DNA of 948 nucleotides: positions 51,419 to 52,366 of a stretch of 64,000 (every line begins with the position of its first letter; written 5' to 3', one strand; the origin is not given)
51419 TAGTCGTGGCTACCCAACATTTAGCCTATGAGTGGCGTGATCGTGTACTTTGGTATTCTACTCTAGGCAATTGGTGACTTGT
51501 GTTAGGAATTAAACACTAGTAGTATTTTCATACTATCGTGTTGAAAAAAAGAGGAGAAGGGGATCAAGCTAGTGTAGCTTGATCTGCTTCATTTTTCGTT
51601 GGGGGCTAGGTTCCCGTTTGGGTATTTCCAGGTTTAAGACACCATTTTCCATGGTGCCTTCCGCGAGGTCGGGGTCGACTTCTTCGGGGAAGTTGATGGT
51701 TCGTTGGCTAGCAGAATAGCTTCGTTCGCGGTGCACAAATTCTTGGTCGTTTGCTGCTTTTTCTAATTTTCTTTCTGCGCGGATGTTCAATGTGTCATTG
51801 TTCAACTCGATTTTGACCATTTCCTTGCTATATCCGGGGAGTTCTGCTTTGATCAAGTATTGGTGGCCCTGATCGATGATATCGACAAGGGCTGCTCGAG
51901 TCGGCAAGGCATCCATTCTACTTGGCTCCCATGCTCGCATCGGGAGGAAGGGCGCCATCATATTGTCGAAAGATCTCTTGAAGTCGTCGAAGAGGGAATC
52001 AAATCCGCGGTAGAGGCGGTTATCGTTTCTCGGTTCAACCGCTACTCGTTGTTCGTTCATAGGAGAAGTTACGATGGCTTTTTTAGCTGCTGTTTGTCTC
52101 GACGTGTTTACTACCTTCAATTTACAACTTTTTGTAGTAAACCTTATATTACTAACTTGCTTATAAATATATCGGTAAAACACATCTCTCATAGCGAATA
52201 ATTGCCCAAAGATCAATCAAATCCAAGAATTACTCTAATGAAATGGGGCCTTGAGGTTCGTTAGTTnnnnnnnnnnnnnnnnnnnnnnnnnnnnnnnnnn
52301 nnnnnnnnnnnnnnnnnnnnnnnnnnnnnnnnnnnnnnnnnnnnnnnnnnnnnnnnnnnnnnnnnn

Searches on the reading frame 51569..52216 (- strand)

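Call 68: search_protein_families(library=pfam, proteins=[window:51569-52216:-], max_evalue=0.001)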
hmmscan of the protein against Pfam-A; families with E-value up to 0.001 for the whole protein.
window:51569-52216:- (215 aa): 1 family
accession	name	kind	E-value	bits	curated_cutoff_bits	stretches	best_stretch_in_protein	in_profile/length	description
PF00011.27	HSP20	-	4.5e-19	68.9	20.8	1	112-213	1-100/102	Hsp20/alpha crystallin family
